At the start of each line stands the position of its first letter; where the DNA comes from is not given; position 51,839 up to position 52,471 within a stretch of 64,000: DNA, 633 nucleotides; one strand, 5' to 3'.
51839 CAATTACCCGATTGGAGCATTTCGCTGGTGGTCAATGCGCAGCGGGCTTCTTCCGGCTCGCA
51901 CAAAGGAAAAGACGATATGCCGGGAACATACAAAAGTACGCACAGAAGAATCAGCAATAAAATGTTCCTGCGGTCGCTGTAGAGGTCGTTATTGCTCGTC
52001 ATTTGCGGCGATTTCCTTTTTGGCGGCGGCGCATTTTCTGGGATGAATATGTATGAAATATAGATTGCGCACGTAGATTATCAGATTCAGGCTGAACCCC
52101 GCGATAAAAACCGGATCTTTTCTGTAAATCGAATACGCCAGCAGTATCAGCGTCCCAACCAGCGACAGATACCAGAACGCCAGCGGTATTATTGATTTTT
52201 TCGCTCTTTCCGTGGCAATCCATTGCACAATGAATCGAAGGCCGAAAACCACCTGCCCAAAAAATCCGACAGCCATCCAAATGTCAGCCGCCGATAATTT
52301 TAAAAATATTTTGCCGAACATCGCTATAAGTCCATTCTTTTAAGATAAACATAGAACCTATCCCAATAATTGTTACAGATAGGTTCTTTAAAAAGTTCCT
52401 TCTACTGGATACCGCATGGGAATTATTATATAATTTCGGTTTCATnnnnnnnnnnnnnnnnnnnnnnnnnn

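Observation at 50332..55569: Divergent FlmF2/NaxD/FlmK-like (LgmABC-like) gene set for amino-sugar modification of a glycolipid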

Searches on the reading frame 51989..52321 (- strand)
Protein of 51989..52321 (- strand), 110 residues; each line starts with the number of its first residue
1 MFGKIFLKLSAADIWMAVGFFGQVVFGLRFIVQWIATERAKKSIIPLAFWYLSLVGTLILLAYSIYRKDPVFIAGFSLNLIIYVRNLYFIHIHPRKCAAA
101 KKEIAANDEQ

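Call 3: search_protein_families(library=pfam, proteins=[window:51989-52321:-], max_evalue=0.01)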
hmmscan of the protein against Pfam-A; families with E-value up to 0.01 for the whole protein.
window:51989-52321:- (110 aa): 1 family
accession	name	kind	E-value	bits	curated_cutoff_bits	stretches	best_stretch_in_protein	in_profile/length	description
PF07578.16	LAB_N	-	4.3e-31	107.3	26.7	1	18-88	1-71/71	Lipid A Biosynthesis N-terminal domain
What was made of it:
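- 51989..52321 (-): LAB_N small membrane protein (110 aa, three TM helices) with a SemiSWEET-like triple-helix fold. Inferred to be a half-transporter or flippase for the lipid-linked sugar, or a membrane partner of the GT2. Pfam LAB_N, E 4e-31 (call 3).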

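Call 4: search_protein_families(library=ncbifam, proteins=[window:51989-52321:-], max_evalue=0.01)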
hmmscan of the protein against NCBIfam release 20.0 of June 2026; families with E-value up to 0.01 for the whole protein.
window:51989-52321:- (110 aa): 1 family
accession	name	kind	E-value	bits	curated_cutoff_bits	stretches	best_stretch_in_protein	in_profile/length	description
NF002173.0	PRK01021.1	equivalog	1.9e-13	49.8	1033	1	16-91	11-86/610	lipid-A-disaccharide synthase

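Call 28: search_dna_similar(query=window:51989-52321:-, collection=plasmids, mode=protein, max_evalue=0.001, max_rows=30)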
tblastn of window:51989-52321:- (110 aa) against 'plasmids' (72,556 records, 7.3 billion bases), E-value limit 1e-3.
Records with a match: 19; places in all: 22; records where one place covers at least 80% of the query: 11.
Best place of each record, by identity: <60% 19.
By first word of the organism name: Paracoccus 5; Azospirillum 4; Cetobacterium 2; Hymenobacter 2; Ilyobacter 1; Paenibacillus 1; Thalassospira 1; Pelagovum 1; Phocaeicola 1; Aeromonas 1.
By predicted mobility (MOB-suite, as given by PLSDB): non-mobilizable 16; mobilizable 2; conjugative 1.
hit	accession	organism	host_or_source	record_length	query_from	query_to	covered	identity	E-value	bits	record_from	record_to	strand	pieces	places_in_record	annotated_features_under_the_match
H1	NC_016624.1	Azospirillum lipoferum 4B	-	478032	6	108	94%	47.1%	2e-25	105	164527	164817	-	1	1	lipid-A-disaccharide synthase N-terminal domain-containing protein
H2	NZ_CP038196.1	Paracoccus versutus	single cell,soil adjacent to the roots ...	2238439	8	100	85%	51.6%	5e-25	104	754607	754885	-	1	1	none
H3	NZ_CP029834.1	Azospirillum ramasamyi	single cell,Cow dung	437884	6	98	85%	51.1%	6e-26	107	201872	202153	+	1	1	lipid-A-disaccharide synthase N-terminal domain-containing protein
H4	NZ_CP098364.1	Paracoccus sp. TOH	cell cuture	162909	9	100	84%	51.1%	2e-25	105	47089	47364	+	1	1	lipid-A-disaccharide synthase N-terminal domain-containing protein | glycosyltransferase family 39 protein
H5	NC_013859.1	Azospirillum sp. B510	-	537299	6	101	87%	48.5%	2e-25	105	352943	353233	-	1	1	lipid-A-disaccharide synthase N-terminal domain-containing protein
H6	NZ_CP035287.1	Paracoccus versutus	whole organism,soil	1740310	8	90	75%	55.4%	4e-25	104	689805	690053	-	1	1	none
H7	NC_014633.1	Ilyobacter polytropus DSM 2926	marine mud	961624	10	90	74%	56.8%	1e-22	98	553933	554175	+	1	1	lipid-A-disaccharide synthase N-terminal domain-containing protein | glycosyltransferase family 2 protein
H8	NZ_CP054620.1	Azospirillum oryzae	cell culture,soil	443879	6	99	85%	48.4%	1e-24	103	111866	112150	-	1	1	lipid-A-disaccharide synthase N-terminal domain-containing protein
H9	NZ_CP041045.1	Paracoccus sp. AK26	pure culture,Hexachlorocyclohexane ...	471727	9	100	84%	48.9%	3e-26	107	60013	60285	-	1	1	lipid-A-disaccharide synthase N-terminal domain-containing protein | glycosyltransferase family 39 protein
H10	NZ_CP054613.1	Paenibacillus cellulosilyticus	cell culture,soil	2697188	1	87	79%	51.1%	2e-21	94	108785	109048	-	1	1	none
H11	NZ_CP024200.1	Thalassospira marina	-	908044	10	99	82%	48.9%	7e-23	98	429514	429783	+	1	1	lipid-A-disaccharide synthase N-terminal domain-containing protein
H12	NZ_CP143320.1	Cetobacterium somerae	intestine of Yellow Catfish,pure culture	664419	3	91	81%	49.4%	4e-23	99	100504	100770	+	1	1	lipid-A-disaccharide synthase N-terminal domain-containing protein | glycosyltransferase family 2 protein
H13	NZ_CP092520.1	Cetobacterium somerae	Danio rerio,tissue sample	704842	3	91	81%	49.4%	5e-23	99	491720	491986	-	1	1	lipid-A-disaccharide synthase N-terminal domain-containing protein | glycosyltransferase family 2 protein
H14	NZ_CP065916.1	Pelagovum pacificum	cell culture,seawater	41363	14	97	76%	50.0%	3e-22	96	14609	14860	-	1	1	lipid-A-disaccharide synthase N-terminal domain-containing protein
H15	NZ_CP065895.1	Paracoccus marcusii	Cancer pagurus,whole ...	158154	8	90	75%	45.8%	6e-20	90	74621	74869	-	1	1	lipid-A-disaccharide synthase N-terminal domain-containing protein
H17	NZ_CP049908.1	Hymenobacter sp. HDW8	single bacterial strain,Siniperca ...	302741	16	91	69%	39.7%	2e-12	69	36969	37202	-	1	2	lipid-A-disaccharide synthase N-terminal domain-containing protein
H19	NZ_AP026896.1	Aeromonas caviae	Microbe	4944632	15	85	65%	36.6%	2e-7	55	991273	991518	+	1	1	none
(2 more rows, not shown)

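Call 29: get_annotated_region(hit=H4, flank=6000)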
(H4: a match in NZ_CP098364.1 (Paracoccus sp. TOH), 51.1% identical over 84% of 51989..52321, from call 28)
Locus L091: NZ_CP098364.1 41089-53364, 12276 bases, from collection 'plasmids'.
description: Paracoccus sp. TOH plasmid p3, complete sequence
organism: Paracoccus sp. TOH (NCBI taxid 1263728)
taxonomy: Bacteria; Pseudomonadota; Alphaproteobacteria; Rhodobacterales; Paracoccaceae; Paracoccus; Paracoccus sp. TOH
host: -; source: cell cuture; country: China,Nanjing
typing (MOB-suite, as given by PLSDB): non-mobilizable; replicon rep_cluster_560,rep_cluster_969
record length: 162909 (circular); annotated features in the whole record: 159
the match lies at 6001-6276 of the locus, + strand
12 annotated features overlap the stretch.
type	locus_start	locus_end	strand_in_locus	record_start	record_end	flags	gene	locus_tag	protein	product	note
CDS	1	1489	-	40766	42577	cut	dsbD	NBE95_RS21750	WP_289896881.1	protein-disulfide reductase DsbD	-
CDS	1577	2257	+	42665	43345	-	-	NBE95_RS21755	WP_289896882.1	response regulator transcription factor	GO:0000160 - phosphorelay signal transduction system [Evidence IEA]; GO:0006355 - regulation of DNA-templated ...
CDS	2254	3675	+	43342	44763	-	-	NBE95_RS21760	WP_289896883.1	ATP-binding protein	-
CDS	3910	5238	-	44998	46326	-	-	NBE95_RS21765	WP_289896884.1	ATP-binding protein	GO:0007165 - signal transduction [Evidence IEA]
CDS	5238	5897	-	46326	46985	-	-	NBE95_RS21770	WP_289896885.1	response regulator transcription factor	GO:0000160 - phosphorelay signal transduction system [Evidence IEA]; GO:0006355 - regulation of DNA-templated ...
CDS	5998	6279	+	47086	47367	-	-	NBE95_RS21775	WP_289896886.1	lipid-A-disaccharide synthase N-terminal domain-containing protein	-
CDS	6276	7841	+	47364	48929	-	-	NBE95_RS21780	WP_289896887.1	glycosyltransferase family 39 protein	-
CDS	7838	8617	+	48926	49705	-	-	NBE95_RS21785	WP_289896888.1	glycosyltransferase family 2 protein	-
CDS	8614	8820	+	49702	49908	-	-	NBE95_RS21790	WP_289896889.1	hypothetical protein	-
CDS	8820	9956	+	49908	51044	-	-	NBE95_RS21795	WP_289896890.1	NAD-dependent epimerase/dehydratase family protein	-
CDS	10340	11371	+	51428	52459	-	-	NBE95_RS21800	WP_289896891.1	tyrosine-type recombinase/integrase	GO:0015074 - DNA integration [Evidence IEA]; GO:0006310 - DNA recombination [Evidence IEA]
CDS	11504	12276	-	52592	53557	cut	-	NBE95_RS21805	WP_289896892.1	ParB/RepB/Spo0J family partition protein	GO:0007059 - chromosome segregation [Evidence IEA]; GO:0000910 - cytokinesis [Evidence IEA]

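Call 30: get_annotated_region(hit=H1, flank=6000)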
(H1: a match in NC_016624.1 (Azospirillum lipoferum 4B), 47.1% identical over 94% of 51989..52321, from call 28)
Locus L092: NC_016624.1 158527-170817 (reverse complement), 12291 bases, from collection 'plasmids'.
description: Azospirillum lipoferum 4B plasmid AZO_p5, complete sequence
organism: Azospirillum lipoferum 4B (NCBI taxid 862719)
taxonomy: Bacteria; Pseudomonadota; Alphaproteobacteria; Rhodospirillales; Azospirillaceae; Azospirillum; Azospirillum lipoferum; Azospirillum lipoferum 4B
host: -; source: -; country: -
typing (MOB-suite, as given by PLSDB): mobilizable; relaxase MOBP
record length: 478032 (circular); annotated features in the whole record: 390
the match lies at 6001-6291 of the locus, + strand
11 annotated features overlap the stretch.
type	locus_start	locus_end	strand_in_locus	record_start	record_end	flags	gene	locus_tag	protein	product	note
CDS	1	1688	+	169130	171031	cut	-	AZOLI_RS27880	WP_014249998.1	PAS-domain containing protein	-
CDS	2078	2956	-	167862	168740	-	-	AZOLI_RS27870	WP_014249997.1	hypothetical protein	-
CDS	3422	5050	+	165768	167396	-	-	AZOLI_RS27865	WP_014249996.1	DegQ family serine endoprotease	-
CDS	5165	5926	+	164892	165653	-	-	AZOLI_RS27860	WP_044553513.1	glycosyltransferase family 2 protein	-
CDS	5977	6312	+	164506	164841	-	-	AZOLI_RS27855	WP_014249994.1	lipid-A-disaccharide synthase N-terminal domain-containing protein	-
CDS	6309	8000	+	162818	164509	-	-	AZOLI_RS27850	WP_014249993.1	glycosyltransferase family 39 protein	-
CDS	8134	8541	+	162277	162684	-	-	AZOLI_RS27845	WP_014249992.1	hypothetical protein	-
CDS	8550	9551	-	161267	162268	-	-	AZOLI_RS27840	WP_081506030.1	ROK family protein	-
CDS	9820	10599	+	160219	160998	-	-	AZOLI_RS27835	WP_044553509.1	hypothetical protein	-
CDS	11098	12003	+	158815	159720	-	-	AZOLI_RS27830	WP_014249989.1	branched-chain amino acid ABC transporter permease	-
CDS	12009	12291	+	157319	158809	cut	livM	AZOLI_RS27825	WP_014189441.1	high-affinity branched-chain amino acid ABC transporter permease LivM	GO:0055085 - transmembrane transport [Evidence IEA]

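Call 31: get_annotated_region(hit=H7, flank=6000)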
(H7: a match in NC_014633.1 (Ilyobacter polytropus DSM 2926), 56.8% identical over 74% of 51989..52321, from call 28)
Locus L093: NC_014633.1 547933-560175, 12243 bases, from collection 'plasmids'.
description: Ilyobacter polytropus DSM 2926 plasmid pILYOP01, complete sequence
organism: Ilyobacter polytropus DSM 2926 (NCBI taxid 572544)
taxonomy: Bacteria; Fusobacteriota; Fusobacteriia; Fusobacteriales; Fusobacteriaceae; Ilyobacter; Ilyobacter polytropus; Ilyobacter polytropus DSM 2926
host: -; source: marine mud; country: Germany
typing (MOB-suite, as given by PLSDB): non-mobilizable; replicon rep_cluster_99
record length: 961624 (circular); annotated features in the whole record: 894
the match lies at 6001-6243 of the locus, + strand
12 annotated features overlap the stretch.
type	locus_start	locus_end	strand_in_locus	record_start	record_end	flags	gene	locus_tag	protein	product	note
CDS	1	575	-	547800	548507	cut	-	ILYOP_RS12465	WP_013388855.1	site-specific integrase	GO:0015074 - DNA integration [Evidence IEA]; GO:0006310 - DNA recombination [Evidence IEA]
CDS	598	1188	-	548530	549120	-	-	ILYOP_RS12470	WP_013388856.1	GIY-YIG nuclease family protein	-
CDS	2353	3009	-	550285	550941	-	-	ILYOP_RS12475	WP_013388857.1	alpha/beta hydrolase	-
CDS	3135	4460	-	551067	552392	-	-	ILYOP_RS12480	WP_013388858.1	HAMP domain-containing sensor histidine kinase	GO:0007165 - signal transduction [Evidence IEA]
CDS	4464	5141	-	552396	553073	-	-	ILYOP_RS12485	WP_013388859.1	response regulator transcription factor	GO:0000160 - phosphorelay signal transduction system [Evidence IEA]; GO:0006355 - regulation of DNA-templated ...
CDS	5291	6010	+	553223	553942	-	-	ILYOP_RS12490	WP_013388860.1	glycosyltransferase family 2 protein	-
CDS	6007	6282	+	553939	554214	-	-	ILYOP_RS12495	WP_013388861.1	lipid-A-disaccharide synthase N-terminal domain-containing protein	-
CDS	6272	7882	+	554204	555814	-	-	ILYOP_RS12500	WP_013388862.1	glycosyltransferase family 39 protein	-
CDS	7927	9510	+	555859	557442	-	-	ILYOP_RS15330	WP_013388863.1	glycosyltransferase family 39 protein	-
CDS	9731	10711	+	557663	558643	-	-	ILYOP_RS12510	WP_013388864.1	SDR family NAD(P)-dependent oxidoreductase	-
CDS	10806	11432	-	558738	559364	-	-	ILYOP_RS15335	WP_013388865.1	TetR/AcrR family transcriptional regulator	GO:0006355 - regulation of DNA-templated transcription [Evidence IEA]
CDS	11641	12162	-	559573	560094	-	-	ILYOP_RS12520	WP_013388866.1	hypothetical protein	-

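Call 32: get_annotated_region(hit=H11, flank=6000)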
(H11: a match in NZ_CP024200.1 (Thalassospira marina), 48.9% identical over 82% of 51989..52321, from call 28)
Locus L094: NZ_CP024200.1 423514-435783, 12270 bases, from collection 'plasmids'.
description: Thalassospira marina strain CSC3H3 plasmid pCSC3H3, complete sequence
organism: Thalassospira marina (NCBI taxid 2048283)
taxonomy: Bacteria; Pseudomonadota; Alphaproteobacteria; Rhodospirillales; Thalassospiraceae; Thalassospira; Thalassospira marina
host: -; source: -; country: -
typing (MOB-suite, as given by PLSDB): non-mobilizable
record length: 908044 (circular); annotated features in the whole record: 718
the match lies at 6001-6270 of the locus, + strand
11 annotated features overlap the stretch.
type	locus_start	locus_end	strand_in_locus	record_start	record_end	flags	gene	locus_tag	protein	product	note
CDS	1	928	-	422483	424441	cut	-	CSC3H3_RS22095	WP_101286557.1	MacB family efflux pump subunit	-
CDS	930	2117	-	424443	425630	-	macA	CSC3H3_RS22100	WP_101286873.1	macrolide transporter subunit MacA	GO:1990961 - xenobiotic detoxification by transmembrane export across the plasma membrane [Evidence IEA]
CDS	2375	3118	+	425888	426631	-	-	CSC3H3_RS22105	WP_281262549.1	response regulator transcription factor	GO:0000160 - phosphorelay signal transduction system [Evidence IEA]; GO:0006355 - regulation of DNA-templated ...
CDS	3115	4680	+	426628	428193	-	-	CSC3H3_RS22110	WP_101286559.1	ATP-binding protein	-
CDS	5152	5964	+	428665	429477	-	-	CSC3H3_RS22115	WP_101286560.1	glycosyltransferase family 2 protein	-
CDS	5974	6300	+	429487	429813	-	-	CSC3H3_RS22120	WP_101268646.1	lipid-A-disaccharide synthase N-terminal domain-containing protein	-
CDS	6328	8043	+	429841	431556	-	-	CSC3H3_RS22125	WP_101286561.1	glycosyltransferase family 39 protein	-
CDS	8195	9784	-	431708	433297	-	-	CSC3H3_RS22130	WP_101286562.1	FGGY-family carbohydrate kinase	GO:0016310 - phosphorylation [Evidence IEA]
CDS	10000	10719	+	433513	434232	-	-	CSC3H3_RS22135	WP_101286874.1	HAD family hydrolase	-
CDS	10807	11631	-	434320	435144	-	-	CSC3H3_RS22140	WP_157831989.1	alpha/beta hydrolase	-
CDS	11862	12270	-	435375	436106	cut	-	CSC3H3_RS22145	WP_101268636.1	FadR/GntR family transcriptional regulator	-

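Call 37: find_homologous_proteins(query=window:51989-52321:-)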
Query window:51989-52321:- (110 aa): 1078 proteins with E <= 0.001 among 1079 candidates; the best 120 are listed.
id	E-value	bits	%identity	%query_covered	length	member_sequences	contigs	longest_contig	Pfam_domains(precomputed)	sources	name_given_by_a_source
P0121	9.2e-66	237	100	100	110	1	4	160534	PF07578.17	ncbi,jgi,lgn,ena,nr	ncbi:MAG TPA: lipid-A-disaccharide synthase N-terminal domain-containing protein [Phycisphaerae bact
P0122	6.8e-53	195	80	100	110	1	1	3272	PF07578.17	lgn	-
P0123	1.3e-52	195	79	99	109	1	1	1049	PF07578.17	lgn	-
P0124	4.9e-52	193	79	99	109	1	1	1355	PF07578.17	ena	-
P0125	1.1e-50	188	75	100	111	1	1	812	PF07578.17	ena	-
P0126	8.0e-45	170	75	88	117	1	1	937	PF07578.17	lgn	-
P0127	7.4e-43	163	83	79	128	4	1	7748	PF07578.17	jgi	-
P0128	1.4e-42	162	66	92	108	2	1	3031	PF07578.17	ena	-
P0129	6.4e-42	160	67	92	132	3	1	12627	PF07578.17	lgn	-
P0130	1.3e-41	159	73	85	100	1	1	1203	PF07578.17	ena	-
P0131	3.7e-41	158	65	91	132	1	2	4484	PF07578.17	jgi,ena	-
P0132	1.6e-40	156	68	88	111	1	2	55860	PF07578.17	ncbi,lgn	-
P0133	2.3e-40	155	69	90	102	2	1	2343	PF07578.17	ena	-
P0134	2.9e-40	155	74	85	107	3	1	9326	PF07578.17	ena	-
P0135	3.5e-40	155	65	98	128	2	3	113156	PF07578.17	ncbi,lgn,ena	-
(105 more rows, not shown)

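Call 48: predict_structure(alignment_id=A2)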
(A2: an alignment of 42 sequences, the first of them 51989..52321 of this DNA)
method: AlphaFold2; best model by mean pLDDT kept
length: 110 residues; sequences in the alignment: 42
mean_pLDDT: 69.2   pTM: 0.44
mean pLDDT of the five models: 69.2, 69.0, 68.6, 67.7, 58.8
residues with pLDDT >= 90: 0; 70-90: 63; 50-70: 40; < 50: 7
segments of 3 or more residues with pLDDT < 50: 108-110
pLDDT, mean of each block of 10 residues (from residue 1): 54 75 74 64 60 82 84 83 77 57 50
secondary structure, 60 per line:
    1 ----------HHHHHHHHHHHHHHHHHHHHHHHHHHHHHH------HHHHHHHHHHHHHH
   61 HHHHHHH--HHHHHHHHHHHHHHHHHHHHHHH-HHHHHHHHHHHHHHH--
elements in order: H11-40 H47-67 H70-92 H94-108
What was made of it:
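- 51989..52321 (-): AF2 model with pLDDT 69 and helices at 11-40, 47-67 and 70-92 (call 48).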

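Call 51: fold_search(model_id=the predicted structure, library=pdb)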
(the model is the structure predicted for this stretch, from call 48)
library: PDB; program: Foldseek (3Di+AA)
matches with E <= 10: 45; with E <= 0.001: 0
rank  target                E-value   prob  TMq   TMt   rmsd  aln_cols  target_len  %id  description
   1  4x5m_B                2.9e-02  1.00  0.59  0.67   4.4        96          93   23  Crystal structure of SemiSWEET in the inward-open conformation (released 2015-01-21)
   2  4x5n_D                3.9e-02  1.00  0.59  0.69   2.9        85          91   25  Crystal structure of SemiSWEET in the inward-open and outward-open conformations (released 2015-01-21)
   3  4x5m_C                4.2e-02  1.00  0.59  0.67   4.6        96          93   23  Crystal structure of SemiSWEET in the inward-open conformation (released 2015-01-21)
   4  4x5n_A                5.0e-02  1.00  0.58  0.68   4.2        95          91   23  Crystal structure of SemiSWEET in the inward-open and outward-open conformations (released 2015-01-21)
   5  4x5n_B                5.0e-02  1.00  0.58  0.67   4.5        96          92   23  Crystal structure of SemiSWEET in the inward-open and outward-open conformations (released 2015-01-21)
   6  4x5m_A                5.3e-02  1.00  0.59  0.72   2.7        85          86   25  Crystal structure of SemiSWEET in the inward-open conformation (released 2015-01-21)
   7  4x5n_C                1.1e-01  0.99  0.58  0.67   4.0        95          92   23  Crystal structure of SemiSWEET in the inward-open and outward-open conformations (released 2015-01-21)
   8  9kax_MODEL_1_A        1.2e-01  0.99  0.49  0.60   3.8        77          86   19  The outward-open structure of BjSemiSWEET in native cellular membranes determined by in situ solid-state NMR (released 2025-09-10)
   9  5uhs_A                1.3e-01  1.00  0.58  0.75   1.9        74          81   18  Structure of a SemiSWEET D57A mutant (released 2017-08-02)
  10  4rng_C                1.3e-01  1.00  0.62  0.79   2.5        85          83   18  Crystal structure of a bacterial homologue of SWEET transporters (released 2014-11-19)
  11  4qnc_A                1.6e-01  1.00  0.58  0.76   1.9        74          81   19  Crystal structure of a SemiSWEET in an occluded state (released 2014-09-10)
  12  4qnd                  2.2e-01  0.94  0.49  0.54   5.0        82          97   20  Crystal structure of a SemiSWEET (released 2014-09-10)
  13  4qnc_B                2.5e-01  0.99  0.58  0.75   1.9        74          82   19  Crystal structure of a SemiSWEET in an occluded state (released 2014-09-10)
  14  4rng_A                3.2e-01  0.99  0.58  0.76   1.7        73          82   18  Crystal structure of a bacterial homologue of SWEET transporters (released 2014-11-19)
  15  9kon_MODEL_1_A        7.1e-01  0.69  0.46  0.58   3.7        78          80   22  Solid-state NMR Structure of VsSemiSWEET in Lipid Bilayers (released 2024-12-04)
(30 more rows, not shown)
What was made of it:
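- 51989..52321 (-): The top 15 PDB fold hits are all SemiSWEETs (call 51).
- On SemiSWEET / PQ-loop superfamily (for LAB_N): The top 15 fold hits are all SemiSWEETs, but at E 0.03-0.3 and on a model with pLDDT 69 (calls 48, 51).
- Closest known: SemiSWEET sugar transporters and the eukaryotic PQ-loop protein MPDU1. Same: LAB_N shares the three-helix bundle fold (call 51).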

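Call 60: search_protein_families(library=ncbifam, proteins=[L092:5985-7997:+, L093:6245-7879:+], max_evalue=0.001)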
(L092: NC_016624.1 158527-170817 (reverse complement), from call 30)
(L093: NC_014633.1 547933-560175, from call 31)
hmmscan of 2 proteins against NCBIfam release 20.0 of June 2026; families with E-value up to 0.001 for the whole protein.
L092:5985-7997:+ (671 aa): 1 family
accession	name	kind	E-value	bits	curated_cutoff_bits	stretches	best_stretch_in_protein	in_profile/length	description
NF009784.2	PRK13279.1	equivalog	7.8e-24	84.2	567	1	140-505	23-370/539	lipid IV(A) 4-amino-4-deoxy-L-arabinosyltransferase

L093:6245-7879:+ (545 aa): 2 families
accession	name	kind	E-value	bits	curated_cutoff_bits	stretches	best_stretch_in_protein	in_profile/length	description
NF009784.2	PRK13279.1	equivalog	5.2e-17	61.6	567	1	40-425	30-414/539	lipid IV(A) 4-amino-4-deoxy-L-arabinosyltransferase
TIGR04477.1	sorted_by_XrtN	equivalog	0.00026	19.3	250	1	258-447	25-213/822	XrtN system VIT domain-containing protein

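Call 73: search_solved_structures(query=A2, max_evalue=10, show_alignments=2)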
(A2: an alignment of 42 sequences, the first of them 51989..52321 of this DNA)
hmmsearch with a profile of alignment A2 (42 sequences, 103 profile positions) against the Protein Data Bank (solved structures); distinct sequences matched with E-value up to 10: 9.
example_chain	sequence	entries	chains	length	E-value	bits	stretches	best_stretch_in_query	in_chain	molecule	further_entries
4x5m_A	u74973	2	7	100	0.057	16.6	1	12-89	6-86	Uncharacterized protein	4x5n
4l2h_A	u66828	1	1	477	0.47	13.7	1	20-44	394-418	Poly(ADP-ribose) glycohydrolase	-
4epq_A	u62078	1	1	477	0.47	13.7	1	20-44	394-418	Poly(ADP-ribose) glycohydrolase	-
4epp_A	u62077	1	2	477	0.48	13.7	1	20-44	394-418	Poly(ADP-ribose) glycohydrolase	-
7zap_A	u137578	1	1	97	0.6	13.4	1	6-37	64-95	RNA-binding protein 39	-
4yud_A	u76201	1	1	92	1.2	12.4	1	6-36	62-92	RNA-binding protein 39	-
2mhn_A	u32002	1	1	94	1.3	12.3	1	6-36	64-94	RNA-binding protein 39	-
2cq4_A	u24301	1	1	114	1.5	12.1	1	6-37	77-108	RNA binding motif protein 23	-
6lm0_A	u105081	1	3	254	4.7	10.5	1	7-57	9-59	Rhodopsin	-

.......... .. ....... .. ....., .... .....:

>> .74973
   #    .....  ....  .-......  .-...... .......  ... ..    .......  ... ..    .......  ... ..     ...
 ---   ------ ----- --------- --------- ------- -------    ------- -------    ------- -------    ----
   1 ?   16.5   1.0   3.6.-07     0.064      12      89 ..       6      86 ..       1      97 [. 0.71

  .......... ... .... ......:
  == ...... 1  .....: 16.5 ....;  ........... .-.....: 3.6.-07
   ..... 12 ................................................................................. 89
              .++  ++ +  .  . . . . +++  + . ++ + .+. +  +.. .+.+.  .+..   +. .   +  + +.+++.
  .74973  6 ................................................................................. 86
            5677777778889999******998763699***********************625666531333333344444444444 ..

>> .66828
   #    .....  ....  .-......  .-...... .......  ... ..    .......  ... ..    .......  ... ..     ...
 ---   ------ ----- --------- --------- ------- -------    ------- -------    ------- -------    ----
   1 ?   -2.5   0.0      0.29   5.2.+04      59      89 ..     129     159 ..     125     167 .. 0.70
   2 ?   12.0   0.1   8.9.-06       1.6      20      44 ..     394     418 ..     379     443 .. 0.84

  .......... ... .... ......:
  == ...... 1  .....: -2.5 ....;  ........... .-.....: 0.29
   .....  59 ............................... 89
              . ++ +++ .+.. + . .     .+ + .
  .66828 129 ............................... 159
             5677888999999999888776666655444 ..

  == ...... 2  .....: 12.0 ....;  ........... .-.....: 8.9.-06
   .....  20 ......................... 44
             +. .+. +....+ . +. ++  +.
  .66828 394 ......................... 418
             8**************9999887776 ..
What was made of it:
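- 51989..52321 (-): The best profile-to-sequence PDB hit is also a SemiSWEET (4x5m, E 0.057, call 73).
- On SemiSWEET / PQ-loop superfamily (for LAB_N): The profile hit has E 0.057 (call 73).
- Closest known: SemiSWEET sugar transporters and the eukaryotic PQ-loop protein MPDU1. Same: It has weak full-length profile similarity, with its invariant Gln aligned to the PQ-motif Gln (call 73).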
